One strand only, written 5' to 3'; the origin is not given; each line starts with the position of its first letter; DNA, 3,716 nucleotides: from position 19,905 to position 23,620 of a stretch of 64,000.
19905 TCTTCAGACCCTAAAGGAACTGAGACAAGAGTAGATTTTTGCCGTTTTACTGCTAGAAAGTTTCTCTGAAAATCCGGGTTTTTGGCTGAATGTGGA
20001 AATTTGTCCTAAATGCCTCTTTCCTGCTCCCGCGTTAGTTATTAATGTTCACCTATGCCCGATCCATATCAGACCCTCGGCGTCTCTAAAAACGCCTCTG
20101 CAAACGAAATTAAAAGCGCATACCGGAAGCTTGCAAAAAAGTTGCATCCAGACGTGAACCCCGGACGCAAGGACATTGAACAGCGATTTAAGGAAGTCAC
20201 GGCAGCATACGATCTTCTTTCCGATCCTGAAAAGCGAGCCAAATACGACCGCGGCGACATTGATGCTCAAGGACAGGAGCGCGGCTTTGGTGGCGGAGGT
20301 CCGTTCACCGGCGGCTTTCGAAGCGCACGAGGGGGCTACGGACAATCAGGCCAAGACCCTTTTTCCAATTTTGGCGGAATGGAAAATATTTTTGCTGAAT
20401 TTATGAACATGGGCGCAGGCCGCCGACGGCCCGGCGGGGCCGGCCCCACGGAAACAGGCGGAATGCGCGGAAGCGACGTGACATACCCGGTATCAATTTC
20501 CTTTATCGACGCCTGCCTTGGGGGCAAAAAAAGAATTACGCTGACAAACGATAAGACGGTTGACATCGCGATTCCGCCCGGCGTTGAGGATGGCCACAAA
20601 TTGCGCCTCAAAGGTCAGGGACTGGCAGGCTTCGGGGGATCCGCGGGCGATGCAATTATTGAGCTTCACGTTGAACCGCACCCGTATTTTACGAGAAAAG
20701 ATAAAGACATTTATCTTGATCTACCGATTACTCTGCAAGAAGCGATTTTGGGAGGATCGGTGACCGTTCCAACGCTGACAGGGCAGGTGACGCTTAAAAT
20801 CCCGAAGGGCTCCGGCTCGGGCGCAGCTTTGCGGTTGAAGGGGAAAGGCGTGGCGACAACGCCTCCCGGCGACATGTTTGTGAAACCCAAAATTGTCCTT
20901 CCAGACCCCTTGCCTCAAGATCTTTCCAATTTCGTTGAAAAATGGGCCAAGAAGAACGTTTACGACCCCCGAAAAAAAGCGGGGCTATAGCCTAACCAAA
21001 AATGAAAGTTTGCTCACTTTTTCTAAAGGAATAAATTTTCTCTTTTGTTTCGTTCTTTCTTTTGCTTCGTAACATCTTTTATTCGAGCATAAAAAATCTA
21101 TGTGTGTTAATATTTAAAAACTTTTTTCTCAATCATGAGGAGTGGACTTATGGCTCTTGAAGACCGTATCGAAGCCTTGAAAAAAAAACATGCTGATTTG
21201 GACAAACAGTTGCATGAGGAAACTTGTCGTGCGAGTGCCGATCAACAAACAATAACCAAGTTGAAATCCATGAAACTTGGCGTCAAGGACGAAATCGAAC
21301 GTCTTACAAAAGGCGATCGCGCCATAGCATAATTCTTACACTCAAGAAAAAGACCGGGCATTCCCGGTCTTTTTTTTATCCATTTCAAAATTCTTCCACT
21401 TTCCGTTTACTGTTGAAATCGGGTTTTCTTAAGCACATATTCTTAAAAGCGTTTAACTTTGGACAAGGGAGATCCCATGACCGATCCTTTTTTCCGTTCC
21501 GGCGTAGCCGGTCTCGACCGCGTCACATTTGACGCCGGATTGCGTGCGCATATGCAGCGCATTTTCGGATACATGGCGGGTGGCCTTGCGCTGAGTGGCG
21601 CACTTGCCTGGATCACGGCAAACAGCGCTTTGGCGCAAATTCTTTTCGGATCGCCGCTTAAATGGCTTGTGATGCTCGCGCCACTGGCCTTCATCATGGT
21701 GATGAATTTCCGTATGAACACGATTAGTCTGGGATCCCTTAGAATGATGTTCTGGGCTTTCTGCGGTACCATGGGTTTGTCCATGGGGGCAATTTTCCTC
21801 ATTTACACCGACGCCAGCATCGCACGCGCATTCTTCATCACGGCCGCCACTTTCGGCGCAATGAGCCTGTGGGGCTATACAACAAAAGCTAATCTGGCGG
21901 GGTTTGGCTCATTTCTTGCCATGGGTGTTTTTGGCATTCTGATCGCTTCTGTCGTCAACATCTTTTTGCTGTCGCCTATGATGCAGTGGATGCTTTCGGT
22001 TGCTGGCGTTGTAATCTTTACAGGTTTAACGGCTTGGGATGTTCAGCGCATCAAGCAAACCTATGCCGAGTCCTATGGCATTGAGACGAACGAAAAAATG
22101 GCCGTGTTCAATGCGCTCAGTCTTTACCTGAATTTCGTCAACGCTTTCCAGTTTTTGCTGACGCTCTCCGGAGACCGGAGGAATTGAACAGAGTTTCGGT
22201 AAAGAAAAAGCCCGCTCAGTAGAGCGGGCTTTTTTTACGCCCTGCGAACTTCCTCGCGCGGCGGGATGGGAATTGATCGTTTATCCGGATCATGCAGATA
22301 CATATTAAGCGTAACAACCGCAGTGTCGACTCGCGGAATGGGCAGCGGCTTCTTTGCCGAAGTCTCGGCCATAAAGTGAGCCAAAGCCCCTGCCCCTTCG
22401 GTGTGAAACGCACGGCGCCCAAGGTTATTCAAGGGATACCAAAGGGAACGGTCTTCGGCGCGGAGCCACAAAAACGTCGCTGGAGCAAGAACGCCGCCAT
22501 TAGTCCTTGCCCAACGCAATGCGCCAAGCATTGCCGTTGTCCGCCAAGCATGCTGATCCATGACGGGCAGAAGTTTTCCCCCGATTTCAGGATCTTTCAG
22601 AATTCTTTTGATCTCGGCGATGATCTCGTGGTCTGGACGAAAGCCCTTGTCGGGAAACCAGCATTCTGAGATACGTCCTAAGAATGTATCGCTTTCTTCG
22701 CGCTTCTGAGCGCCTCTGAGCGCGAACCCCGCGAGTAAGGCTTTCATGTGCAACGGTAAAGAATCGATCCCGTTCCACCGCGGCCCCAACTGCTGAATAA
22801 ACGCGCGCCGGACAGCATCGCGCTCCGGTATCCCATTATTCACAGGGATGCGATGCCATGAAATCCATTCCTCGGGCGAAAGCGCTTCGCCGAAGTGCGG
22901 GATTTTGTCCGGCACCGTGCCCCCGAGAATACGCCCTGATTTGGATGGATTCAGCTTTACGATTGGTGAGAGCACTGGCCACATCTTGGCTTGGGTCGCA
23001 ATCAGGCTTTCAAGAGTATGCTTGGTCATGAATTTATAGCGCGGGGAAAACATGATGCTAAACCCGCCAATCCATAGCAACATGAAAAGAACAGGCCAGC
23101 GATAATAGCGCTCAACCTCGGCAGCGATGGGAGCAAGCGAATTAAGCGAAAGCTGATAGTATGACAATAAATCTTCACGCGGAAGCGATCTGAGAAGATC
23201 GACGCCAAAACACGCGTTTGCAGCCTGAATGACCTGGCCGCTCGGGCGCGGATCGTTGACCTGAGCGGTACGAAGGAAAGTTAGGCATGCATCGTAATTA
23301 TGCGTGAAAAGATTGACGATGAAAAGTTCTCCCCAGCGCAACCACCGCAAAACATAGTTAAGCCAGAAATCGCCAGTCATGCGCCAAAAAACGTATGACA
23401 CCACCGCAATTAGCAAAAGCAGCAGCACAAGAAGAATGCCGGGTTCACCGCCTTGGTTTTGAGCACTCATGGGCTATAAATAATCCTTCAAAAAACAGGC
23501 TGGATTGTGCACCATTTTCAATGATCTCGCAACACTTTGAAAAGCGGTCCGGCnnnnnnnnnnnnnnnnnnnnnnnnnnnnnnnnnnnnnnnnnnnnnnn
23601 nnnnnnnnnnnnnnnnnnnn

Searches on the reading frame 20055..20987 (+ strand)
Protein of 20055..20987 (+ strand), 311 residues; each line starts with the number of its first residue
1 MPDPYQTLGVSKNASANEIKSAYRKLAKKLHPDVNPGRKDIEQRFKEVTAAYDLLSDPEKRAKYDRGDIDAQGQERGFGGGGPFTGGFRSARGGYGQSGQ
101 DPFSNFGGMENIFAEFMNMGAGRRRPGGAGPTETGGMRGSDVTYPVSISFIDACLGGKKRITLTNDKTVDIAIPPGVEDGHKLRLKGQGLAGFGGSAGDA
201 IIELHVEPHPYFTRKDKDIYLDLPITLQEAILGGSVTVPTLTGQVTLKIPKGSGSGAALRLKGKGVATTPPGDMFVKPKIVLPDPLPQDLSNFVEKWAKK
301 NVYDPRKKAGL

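Call 22: search_protein_families(library=ncbifam, proteins=[window:20055-20987:+], max_evalue=0.01)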
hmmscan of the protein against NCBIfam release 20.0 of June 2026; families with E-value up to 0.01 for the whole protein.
window:20055-20987:+ (311 aa): 14 families
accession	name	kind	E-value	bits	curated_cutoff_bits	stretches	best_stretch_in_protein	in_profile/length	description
TIGR02349.1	DnaJ_bact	equivalog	4.2e-71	240.2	377.2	2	4-167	2-144/354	molecular chaperone DnaJ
NF008035.0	PRK10767.1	subfamily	3.3e-64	217.3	338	2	164-300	207-347/374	molecular chaperone DnaJ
NF010872.0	PRK14279.1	equivalog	2e-60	205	556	2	164-306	239-387/394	molecular chaperone DnaJ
NF010894.0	PRK14301.1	equivalog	2.3e-52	178.2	548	2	3-167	5-145/373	chaperone protein DnaJ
NF010885.0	PRK14292.1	equivalog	1.7e-49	168.8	585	2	159-299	205-347/371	chaperone protein DnaJ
NF010874.0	PRK14281.1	equivalog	1.4e-48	166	619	2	165-303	233-375/397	chaperone protein DnaJ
NF010892.0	PRK14299.1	equivalog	1.4e-48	165.7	392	1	3-287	5-273/291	chaperone protein DnaJ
NF010871.0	PRK14278.1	equivalog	2.5e-48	164.8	502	2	3-163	4-136/378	molecular chaperone DnaJ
NF007618.0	PRK10266.1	equivalog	3.2e-47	161.5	403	1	3-308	5-302/306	curved DNA-binding protein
NF037946.1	terminal_TopJ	equivalog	7.8e-35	120.6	300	2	3-66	6-68/810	terminal organelle assembly protein TopJ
TIGR03835.1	termin_org_DnaJ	equivalog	9.6e-24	83.8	512.25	2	3-78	3-77/871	terminal organelle assembly protein TopJ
NF050028.1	CldAdptActJ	equivalog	2.8e-10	40.6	150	1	4-64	4-69/93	cold adaptation protein ActJcold adaptation protein ActJ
NF006948.0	PRK09430.1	equivalog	1.8e-06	27.7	162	1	3-34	201-232/267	co-chaperone DjlA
TIGR00714.1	hscB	equivalog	0.0026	17.8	46.75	1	19-64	8-56/156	Fe-S protein assembly co-chaperone HscB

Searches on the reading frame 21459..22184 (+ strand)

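Call 22: search_protein_families(library=ncbifam, proteins=[window:21459-22184:+], max_evalue=0.01)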
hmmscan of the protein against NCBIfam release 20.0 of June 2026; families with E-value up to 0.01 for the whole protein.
window:21459-22184:+ (242 aa): 2 families
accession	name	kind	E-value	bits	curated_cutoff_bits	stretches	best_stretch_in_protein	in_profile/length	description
NF045951.1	MAG0110_fam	subfamily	1.6e-08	34.1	98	1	44-236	31-234/237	MAG0110 family membrane protein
NF007765.0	PRK10447.1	equivalog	1.2e-07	31.8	353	1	43-238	28-214/219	FtsH protease modulator YccA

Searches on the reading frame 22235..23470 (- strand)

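Call 3: search_protein_families(library=pfam, proteins=[window:22235-23470:-])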
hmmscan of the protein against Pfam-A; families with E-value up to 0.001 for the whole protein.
window:22235-23470:- (411 aa): 1 family
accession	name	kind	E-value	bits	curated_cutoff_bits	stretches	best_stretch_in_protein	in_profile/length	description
PF23127.1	DotM_C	-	1.3e-46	159.4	27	1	219-389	2-171/172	DotM, C-terminal cytoplasmic domain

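Call 22: search_protein_families(library=ncbifam, proteins=[window:22235-23467:-], max_evalue=0.01)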
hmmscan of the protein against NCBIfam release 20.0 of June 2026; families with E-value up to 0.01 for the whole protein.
window:22235-23467:- (410 aa): 1 family
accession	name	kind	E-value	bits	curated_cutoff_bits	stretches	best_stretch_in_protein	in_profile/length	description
NF033890.1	DotM_IcmP_IVB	equivalog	5.8e-50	170.4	230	2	216-392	181-350/356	type IVB secretion system coupling complex protein DotM/IcmP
